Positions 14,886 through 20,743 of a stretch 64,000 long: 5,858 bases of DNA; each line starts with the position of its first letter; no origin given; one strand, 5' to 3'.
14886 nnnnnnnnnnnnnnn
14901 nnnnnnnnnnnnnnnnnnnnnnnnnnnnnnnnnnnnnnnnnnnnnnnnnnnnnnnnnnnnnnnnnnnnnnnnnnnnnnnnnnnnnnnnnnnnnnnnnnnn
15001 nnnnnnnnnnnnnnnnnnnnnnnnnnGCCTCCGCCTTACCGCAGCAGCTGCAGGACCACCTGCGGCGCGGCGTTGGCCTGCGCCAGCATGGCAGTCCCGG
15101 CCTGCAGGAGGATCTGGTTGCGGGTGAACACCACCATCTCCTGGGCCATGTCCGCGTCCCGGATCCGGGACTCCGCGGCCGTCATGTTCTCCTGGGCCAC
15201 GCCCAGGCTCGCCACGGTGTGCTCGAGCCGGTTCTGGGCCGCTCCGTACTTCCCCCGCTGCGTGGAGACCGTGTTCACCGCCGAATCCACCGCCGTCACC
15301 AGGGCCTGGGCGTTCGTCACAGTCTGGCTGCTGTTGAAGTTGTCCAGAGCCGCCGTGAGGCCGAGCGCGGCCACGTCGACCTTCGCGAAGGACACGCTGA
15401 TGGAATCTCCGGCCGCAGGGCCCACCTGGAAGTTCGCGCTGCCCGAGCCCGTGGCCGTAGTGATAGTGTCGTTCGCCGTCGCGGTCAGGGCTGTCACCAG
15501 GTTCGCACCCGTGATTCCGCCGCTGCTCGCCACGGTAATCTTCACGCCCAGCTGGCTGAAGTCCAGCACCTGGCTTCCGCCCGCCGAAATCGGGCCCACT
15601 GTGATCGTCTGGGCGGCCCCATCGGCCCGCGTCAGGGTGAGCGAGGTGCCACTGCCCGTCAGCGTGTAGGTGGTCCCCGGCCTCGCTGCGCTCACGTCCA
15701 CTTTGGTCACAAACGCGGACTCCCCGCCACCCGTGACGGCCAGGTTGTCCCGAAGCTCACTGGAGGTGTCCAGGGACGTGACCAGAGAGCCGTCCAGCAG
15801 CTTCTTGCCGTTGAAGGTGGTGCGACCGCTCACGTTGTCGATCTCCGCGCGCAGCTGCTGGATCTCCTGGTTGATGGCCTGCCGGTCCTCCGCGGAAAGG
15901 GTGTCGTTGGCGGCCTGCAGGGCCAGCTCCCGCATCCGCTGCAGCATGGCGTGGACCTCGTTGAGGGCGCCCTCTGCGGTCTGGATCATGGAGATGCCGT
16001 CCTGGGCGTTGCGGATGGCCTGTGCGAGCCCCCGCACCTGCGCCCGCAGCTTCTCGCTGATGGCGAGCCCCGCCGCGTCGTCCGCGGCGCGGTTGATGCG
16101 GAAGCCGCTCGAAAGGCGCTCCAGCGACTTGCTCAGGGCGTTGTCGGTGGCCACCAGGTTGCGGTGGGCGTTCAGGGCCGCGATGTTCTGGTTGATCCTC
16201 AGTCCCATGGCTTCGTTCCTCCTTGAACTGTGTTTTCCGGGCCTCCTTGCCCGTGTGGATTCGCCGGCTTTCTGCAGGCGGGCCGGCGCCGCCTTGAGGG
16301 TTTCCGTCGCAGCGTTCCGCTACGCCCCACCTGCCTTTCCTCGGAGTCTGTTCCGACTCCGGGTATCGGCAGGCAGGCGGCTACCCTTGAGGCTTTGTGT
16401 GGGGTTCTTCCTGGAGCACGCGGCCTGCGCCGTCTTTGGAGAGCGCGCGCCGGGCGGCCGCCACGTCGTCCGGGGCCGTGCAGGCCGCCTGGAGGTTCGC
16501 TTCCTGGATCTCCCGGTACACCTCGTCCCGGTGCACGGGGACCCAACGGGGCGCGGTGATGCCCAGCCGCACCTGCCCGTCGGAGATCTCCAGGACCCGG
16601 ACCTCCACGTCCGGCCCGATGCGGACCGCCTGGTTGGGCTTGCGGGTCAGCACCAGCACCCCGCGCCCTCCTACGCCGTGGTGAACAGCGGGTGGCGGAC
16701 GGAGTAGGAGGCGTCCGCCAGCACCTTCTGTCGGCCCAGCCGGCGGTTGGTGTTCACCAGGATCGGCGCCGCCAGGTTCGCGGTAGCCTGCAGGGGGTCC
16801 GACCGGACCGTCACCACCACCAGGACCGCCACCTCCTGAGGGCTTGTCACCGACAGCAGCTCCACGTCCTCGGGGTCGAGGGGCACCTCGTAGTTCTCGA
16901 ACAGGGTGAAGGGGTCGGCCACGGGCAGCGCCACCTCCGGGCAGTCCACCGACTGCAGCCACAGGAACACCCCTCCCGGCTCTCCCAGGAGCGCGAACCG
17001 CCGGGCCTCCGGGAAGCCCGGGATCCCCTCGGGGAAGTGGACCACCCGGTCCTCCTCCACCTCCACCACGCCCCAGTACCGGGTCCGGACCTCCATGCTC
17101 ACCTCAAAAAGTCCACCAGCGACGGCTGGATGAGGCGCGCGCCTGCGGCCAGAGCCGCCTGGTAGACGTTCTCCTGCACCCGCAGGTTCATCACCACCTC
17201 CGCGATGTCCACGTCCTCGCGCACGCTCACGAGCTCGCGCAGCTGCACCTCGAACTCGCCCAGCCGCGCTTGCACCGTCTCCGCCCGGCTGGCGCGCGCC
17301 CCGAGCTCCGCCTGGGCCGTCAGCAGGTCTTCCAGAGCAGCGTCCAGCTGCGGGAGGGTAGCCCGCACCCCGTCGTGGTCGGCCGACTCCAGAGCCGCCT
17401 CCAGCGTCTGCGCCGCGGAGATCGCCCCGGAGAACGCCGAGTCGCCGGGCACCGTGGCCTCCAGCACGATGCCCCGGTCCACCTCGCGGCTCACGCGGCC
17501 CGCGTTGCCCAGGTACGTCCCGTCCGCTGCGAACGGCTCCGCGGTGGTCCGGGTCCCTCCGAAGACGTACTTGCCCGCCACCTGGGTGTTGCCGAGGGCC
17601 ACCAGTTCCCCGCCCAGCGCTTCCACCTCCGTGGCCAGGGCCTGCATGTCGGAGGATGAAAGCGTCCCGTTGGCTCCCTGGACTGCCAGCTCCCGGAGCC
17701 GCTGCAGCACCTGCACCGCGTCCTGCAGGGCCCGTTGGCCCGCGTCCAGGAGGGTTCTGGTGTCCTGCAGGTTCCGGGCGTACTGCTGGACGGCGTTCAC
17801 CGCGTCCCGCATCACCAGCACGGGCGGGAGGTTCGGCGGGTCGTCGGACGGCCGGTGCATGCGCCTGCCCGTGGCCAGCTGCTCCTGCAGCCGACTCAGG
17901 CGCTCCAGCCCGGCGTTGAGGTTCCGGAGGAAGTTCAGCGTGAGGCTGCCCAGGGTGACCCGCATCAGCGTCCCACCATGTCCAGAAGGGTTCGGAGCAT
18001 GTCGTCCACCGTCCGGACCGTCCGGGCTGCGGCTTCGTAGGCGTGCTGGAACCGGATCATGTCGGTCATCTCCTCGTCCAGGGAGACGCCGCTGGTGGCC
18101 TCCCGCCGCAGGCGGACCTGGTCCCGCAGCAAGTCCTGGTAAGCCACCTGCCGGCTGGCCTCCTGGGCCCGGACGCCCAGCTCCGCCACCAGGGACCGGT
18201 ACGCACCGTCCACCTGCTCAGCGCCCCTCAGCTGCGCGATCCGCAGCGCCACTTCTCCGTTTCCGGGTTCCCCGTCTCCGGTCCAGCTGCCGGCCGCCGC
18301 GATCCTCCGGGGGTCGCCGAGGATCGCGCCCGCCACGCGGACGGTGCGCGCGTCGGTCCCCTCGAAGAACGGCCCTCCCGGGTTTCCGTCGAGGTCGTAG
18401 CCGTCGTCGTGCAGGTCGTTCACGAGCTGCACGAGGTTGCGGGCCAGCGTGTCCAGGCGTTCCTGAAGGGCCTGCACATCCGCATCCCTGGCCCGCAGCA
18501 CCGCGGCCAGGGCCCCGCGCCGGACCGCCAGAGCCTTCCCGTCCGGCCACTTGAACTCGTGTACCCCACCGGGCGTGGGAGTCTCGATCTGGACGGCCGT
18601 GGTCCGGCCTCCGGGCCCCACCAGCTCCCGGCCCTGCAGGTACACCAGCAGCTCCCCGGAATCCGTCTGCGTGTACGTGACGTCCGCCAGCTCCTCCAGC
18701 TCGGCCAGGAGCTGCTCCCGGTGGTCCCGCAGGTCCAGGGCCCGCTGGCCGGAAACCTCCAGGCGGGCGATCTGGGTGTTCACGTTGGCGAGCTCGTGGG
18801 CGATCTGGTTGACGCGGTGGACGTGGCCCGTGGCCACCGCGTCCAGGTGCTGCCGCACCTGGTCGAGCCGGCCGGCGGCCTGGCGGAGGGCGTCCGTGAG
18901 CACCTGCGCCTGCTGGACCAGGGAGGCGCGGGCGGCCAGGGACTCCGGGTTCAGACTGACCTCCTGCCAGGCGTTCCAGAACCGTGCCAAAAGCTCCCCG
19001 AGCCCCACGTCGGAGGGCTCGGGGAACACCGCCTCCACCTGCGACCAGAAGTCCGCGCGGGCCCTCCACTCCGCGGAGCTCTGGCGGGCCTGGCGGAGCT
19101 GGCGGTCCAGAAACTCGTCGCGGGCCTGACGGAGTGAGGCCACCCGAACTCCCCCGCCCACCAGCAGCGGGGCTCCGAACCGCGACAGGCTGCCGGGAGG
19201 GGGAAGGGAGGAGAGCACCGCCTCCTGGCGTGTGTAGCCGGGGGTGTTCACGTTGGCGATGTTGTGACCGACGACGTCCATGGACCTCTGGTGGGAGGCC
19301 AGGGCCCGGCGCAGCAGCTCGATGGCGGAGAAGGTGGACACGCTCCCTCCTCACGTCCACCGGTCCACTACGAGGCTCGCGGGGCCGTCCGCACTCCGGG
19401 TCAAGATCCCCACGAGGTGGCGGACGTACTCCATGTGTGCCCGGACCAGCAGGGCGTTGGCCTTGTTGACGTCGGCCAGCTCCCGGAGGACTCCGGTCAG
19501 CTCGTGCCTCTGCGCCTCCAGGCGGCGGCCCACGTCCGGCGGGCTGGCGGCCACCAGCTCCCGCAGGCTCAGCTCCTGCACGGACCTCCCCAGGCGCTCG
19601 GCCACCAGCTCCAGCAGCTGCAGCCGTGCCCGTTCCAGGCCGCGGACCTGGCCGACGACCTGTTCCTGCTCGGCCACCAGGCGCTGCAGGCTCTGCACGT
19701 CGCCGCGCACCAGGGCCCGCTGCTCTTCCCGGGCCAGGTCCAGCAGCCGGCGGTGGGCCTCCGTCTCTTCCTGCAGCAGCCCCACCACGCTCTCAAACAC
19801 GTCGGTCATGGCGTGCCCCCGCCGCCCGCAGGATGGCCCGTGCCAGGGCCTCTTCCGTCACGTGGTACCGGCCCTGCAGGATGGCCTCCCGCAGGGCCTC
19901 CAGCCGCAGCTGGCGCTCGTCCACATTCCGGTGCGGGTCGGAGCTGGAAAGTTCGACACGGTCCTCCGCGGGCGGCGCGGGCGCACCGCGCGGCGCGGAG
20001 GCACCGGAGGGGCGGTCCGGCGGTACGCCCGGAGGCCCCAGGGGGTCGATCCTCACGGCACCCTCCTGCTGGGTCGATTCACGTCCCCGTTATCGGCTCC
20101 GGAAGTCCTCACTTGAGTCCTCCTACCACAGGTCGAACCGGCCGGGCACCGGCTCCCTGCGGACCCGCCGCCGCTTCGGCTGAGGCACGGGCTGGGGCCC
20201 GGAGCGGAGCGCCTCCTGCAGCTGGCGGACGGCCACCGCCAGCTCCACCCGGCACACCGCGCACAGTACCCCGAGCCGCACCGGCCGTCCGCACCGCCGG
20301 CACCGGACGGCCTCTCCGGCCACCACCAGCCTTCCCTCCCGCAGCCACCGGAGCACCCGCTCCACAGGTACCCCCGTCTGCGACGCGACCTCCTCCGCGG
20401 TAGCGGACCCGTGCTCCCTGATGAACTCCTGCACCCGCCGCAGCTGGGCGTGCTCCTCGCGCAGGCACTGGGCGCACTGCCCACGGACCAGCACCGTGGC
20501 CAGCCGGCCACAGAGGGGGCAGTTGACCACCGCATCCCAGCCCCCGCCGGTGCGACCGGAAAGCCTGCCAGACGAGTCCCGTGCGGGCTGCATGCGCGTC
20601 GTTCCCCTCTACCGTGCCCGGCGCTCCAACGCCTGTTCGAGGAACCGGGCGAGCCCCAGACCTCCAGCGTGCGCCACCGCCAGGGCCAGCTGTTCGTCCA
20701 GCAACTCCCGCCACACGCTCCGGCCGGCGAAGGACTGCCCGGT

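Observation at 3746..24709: Five near-identical sigma54 promoters drive the flagellar and chemotaxis genes in a Firmicutes-type locus that also has embedded rpoN and a sigma28 late tier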

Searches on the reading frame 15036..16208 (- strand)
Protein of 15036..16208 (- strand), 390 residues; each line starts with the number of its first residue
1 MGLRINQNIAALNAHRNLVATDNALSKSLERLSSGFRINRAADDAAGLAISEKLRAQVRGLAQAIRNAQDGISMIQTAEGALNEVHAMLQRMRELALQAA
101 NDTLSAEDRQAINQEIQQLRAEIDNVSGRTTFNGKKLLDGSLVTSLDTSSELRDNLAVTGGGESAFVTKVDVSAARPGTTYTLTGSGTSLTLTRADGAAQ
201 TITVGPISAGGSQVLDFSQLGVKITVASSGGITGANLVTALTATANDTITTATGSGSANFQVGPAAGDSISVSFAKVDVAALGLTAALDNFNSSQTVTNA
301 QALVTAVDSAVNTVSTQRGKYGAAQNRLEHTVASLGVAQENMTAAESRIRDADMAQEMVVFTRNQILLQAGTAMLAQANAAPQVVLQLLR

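Call 11: search_protein_families(library=pfam, proteins=[window:15036-16208:-], max_evalue=0.001)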
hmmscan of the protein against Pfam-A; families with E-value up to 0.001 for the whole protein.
window:15036-16208:- (390 aa): 2 families
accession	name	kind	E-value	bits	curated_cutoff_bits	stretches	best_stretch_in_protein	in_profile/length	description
PF00669.25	Flagellin_N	-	5.1e-51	172.8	26.6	1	5-141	1-137/139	Bacterial flagellin N-terminal helical region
PF00700.27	Flagellin_C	-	1.2e-26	93.3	23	1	305-389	2-86/86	Bacterial flagellin C-terminal helical region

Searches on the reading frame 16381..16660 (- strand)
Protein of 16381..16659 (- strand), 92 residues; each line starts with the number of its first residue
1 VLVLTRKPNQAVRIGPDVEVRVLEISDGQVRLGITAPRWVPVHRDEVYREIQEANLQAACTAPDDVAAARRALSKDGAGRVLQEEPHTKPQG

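Call 52: search_protein_families(library=ncbifam, proteins=[window:16427-16660:-], max_evalue=0.01)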
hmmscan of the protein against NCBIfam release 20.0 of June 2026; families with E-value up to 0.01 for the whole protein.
window:16427-16660:- (78 aa): 0 families

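Call 61: search_protein_families(library=pfam, proteins=[window:16381-16659:-], max_evalue=0.001)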
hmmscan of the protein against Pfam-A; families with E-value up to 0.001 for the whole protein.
window:16381-16659:- (92 aa): 1 family
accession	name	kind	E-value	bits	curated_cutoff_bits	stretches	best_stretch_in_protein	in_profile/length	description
PF02599.21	CsrA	-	2.6e-24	85.4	27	1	1-53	1-53/53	Global regulator protein family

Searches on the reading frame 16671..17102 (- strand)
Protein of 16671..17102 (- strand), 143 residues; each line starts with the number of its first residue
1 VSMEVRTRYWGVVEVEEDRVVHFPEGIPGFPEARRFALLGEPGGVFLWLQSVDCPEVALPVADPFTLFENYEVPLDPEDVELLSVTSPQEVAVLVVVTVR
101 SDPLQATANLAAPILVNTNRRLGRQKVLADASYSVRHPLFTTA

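Call 11: search_protein_families(library=pfam, proteins=[window:16671-17102:-], max_evalue=0.001)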
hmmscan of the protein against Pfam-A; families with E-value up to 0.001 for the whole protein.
window:16671-17102:- (143 aa): 1 family
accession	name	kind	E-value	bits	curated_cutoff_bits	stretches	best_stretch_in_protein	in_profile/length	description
PF02623.20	FliW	-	4.5e-39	133.5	25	1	22-139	2-122/122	FliW protein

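Call 30: find_related_loci(query=window:16671-17102:-, collection=metagenome_contigs, flank=10000)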
Query window:16671-17102:- (143 aa) in metagenome_contigs; peptide patterns used: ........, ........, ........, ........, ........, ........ (x = any residue, [..] = any of these).
294 stretches matched a pattern; 35 encode a relative of the query (tblastn E <= 1e-3); 35 distinct loci.
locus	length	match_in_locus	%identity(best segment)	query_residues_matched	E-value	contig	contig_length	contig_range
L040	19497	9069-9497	99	1-143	2e-94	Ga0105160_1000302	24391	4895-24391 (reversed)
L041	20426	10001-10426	95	2-143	8e-89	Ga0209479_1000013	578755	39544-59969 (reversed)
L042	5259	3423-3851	83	1-143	7e-76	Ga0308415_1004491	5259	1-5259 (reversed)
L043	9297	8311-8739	83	1-143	5e-76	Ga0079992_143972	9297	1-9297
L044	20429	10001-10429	83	1-143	4e-76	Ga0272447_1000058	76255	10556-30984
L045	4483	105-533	83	1-143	1e-75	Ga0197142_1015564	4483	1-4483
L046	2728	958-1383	85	1-142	5e-74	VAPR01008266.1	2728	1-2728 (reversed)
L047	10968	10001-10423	80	3-143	3e-67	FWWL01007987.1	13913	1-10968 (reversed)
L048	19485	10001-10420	75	1-140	2e-61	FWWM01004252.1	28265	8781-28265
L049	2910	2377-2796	47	2-140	2e-34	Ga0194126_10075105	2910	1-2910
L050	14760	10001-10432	41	1-142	6e-34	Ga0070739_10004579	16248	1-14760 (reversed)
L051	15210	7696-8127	41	1-142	6e-34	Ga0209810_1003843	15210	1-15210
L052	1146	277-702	43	3-143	9e-35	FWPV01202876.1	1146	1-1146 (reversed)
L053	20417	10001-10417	33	2-140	2e-27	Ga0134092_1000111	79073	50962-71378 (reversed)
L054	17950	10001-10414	41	3-139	3e-28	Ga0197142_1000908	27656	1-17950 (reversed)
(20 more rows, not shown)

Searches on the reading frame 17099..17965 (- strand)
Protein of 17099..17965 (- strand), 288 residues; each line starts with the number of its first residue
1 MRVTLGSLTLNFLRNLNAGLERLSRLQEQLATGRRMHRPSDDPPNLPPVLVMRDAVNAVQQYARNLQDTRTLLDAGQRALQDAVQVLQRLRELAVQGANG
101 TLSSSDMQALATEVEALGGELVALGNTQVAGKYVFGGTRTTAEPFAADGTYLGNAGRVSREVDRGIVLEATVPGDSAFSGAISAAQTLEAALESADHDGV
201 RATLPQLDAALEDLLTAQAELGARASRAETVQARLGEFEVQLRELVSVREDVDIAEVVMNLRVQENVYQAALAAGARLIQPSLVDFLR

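Call 11: search_protein_families(library=pfam, proteins=[window:17099-17965:-], max_evalue=0.001)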
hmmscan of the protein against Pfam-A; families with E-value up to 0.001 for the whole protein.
window:17099-17965:- (288 aa): 2 families
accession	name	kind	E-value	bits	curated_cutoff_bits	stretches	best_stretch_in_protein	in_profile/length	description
PF00669.25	Flagellin_N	-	2.5e-22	79.9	26.6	1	9-140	7-139/139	Bacterial flagellin N-terminal helical region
PF00700.27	Flagellin_C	-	4.8e-07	30.4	23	1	207-287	4-86/86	Bacterial flagellin C-terminal helical region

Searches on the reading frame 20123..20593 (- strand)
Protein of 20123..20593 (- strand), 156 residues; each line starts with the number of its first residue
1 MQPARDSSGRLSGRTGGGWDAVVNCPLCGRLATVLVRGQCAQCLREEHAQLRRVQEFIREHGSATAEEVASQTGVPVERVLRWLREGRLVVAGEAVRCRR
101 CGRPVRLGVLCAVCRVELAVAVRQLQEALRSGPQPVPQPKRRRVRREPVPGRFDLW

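Call 11: search_protein_families(library=pfam, proteins=[window:20123-20593:-], max_evalue=0.001)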
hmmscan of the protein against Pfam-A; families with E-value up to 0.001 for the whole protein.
window:20123-20593:- (156 aa): 2 families
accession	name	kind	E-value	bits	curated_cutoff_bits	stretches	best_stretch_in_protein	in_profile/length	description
PF21531.3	Rv2175c_wHTH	-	0.00068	20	27.1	0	66-91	18-43/57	DNA-binding protein Rv2175c, wHTH domain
PF13338.12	AbiEi_4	-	0.00099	19.6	25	0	53-90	2-39/49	Transcriptional regulator, AbiEi antitoxin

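Call 52: search_protein_families(library=ncbifam, proteins=[window:20123-20593:-], max_evalue=0.01)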
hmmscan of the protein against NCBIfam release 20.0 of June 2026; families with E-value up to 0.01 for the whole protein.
window:20123-20593:- (156 aa): 2 families
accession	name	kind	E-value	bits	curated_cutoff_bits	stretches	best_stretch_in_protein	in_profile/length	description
TIGR03826.1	YvyF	hypoth_equivalog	7.3e-22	77.8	124.15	1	22-127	3-113/137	TIGR03826 family flagellar region protein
TIGR01764.1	excise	domain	0.0024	18.2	28.8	1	65-89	3-27/49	excisionase family DNA-binding protein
